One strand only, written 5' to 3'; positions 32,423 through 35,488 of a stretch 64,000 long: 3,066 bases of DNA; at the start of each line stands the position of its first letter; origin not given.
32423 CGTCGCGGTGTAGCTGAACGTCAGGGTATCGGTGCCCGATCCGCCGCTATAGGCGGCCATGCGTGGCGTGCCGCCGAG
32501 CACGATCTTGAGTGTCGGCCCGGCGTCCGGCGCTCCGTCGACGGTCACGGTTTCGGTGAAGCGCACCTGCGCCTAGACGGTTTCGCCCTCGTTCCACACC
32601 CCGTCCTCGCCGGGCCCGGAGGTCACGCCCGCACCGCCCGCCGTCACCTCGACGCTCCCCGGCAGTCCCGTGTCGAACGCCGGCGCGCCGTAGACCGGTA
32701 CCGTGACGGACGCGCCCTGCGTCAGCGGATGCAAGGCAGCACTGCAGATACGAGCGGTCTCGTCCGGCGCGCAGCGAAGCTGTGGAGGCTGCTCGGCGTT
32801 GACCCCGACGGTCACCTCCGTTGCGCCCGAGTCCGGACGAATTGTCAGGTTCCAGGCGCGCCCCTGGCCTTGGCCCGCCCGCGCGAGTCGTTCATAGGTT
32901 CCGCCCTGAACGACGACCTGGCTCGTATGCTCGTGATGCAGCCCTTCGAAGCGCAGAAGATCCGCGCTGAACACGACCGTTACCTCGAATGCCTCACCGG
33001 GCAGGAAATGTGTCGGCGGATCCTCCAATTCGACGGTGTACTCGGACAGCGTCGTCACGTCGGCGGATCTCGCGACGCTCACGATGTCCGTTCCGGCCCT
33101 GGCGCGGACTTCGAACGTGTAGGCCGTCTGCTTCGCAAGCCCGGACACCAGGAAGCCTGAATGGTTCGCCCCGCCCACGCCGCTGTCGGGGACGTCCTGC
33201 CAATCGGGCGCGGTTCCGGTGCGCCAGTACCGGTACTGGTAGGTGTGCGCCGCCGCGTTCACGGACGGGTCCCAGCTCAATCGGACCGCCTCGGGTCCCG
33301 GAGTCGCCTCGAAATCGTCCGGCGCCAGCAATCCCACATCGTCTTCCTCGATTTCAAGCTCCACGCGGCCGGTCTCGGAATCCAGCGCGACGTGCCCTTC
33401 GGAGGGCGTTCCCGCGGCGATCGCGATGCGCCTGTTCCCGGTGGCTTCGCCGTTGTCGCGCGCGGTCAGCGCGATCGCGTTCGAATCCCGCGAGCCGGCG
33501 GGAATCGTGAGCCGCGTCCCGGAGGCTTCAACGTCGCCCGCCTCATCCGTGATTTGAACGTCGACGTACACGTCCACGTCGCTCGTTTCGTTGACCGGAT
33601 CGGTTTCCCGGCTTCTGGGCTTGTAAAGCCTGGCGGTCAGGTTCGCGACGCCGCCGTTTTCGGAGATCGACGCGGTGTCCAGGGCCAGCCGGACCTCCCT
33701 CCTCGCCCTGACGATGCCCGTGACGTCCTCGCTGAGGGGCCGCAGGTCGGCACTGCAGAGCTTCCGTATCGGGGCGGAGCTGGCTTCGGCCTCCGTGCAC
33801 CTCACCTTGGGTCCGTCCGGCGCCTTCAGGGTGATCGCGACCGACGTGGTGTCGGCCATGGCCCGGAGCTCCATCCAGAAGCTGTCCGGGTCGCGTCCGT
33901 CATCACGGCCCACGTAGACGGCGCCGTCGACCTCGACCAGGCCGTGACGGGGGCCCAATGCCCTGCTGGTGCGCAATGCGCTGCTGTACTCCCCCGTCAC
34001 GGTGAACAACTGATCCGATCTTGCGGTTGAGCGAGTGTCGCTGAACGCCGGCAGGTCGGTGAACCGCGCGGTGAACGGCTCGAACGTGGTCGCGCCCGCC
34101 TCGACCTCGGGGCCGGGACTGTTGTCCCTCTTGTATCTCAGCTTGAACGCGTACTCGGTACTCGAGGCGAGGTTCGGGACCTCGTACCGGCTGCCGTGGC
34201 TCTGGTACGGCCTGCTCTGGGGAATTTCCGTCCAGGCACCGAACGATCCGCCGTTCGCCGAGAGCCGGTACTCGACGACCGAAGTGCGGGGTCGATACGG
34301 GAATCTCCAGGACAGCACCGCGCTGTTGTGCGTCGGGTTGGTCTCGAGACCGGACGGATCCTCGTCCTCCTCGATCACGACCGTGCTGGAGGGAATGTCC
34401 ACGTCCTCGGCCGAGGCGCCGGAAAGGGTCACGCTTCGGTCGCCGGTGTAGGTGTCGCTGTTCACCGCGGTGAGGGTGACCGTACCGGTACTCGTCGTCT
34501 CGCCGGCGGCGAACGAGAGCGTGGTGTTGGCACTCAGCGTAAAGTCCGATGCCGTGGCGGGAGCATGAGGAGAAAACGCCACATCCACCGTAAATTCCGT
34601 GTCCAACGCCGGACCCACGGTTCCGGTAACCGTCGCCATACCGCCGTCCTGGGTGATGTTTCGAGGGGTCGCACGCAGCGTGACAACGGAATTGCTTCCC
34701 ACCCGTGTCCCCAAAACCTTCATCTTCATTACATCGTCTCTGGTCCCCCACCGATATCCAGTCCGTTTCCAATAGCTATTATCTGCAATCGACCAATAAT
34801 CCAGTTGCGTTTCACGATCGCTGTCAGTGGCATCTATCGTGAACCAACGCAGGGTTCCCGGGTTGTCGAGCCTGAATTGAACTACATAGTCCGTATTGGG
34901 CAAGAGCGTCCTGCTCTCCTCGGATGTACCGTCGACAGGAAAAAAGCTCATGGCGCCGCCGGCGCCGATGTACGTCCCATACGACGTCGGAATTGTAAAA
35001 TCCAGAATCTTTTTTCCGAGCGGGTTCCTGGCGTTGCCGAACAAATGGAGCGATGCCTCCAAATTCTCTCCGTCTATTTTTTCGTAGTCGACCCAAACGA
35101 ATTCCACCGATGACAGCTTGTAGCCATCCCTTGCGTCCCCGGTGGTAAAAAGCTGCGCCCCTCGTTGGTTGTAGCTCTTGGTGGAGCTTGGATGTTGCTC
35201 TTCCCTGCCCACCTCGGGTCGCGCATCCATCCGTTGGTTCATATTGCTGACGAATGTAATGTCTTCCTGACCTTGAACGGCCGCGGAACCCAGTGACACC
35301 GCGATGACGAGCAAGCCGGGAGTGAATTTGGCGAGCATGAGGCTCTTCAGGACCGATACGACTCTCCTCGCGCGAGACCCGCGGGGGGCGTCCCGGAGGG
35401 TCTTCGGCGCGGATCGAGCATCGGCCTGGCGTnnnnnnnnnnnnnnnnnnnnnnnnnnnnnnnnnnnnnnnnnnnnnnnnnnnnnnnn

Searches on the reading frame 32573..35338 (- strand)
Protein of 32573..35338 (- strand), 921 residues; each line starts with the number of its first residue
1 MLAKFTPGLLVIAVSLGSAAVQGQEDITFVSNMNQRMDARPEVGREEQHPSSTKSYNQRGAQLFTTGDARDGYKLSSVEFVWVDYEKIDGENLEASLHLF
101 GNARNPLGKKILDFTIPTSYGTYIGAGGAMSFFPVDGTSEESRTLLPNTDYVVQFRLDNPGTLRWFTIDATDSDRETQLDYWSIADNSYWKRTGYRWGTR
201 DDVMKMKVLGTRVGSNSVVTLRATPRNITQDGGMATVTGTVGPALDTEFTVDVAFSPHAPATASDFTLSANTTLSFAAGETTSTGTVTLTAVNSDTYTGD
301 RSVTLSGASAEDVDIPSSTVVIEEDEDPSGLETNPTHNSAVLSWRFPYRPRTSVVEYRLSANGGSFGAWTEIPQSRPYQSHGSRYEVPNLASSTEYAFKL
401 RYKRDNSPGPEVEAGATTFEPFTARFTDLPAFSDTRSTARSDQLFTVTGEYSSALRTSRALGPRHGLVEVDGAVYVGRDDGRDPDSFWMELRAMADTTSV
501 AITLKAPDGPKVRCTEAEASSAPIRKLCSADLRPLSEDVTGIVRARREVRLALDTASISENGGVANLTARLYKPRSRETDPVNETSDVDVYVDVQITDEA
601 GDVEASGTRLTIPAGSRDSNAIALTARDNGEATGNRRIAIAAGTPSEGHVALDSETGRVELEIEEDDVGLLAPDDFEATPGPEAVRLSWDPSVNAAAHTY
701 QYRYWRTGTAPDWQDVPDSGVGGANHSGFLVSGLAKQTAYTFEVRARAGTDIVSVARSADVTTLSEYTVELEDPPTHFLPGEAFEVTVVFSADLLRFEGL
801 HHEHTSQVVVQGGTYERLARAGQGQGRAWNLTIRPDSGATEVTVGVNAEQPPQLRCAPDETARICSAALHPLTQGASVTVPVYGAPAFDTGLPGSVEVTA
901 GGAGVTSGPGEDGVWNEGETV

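Call 10: search_protein_families(library=pfam, proteins=[window:32573-35338:-], max_evalue=1)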
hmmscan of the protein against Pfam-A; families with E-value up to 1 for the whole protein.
window:32573-35338:- (921 aa): 7 families
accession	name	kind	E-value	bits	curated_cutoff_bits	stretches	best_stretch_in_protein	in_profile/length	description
PF00041.27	fn3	-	7.5e-12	45.7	25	2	672-749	2-71/84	Fibronectin type III domain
PF16656.11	Pur_ac_phosph_N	-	6.9e-06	27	30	1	333-404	9-82/93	Purple acid Phosphatase, N-terminal domain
PF25788.1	Ig_Rha78A_N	-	0.0083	16.8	27.4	1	338-407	18-88/105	Rha78A-like, N-terminal immunoglobulin domain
PF20579.4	LapA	-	0.01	16.6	27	1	218-314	4-81/99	LapA domain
PF16397.10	DUF5006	-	0.018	14.7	34.1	1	585-648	174-238/263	Domain of unknown function (DUF5006)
PF05506.17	PLipase_C_C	-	0.083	14.3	24.4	0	608-664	12-68/80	Bacterial phospholipase C, C-terminal domain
PF05594.20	Fil_haemagg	-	0.45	11.7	21.5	0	260-291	22-52/72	Haemagglutinin repeat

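Call 12: search_protein_families(library=ncbifam, proteins=[window:32573-35338:-], max_evalue=1)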
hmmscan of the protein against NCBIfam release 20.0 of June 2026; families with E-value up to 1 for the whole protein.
window:32573-35338:- (921 aa): 0 families

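Call 15: find_encoding_contigs(protein=window:32573-35338:-, flank=10000, max_places=6)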
Protein window:32573-35338:- (921 aa): no gene with exactly this product is on record in the collection.
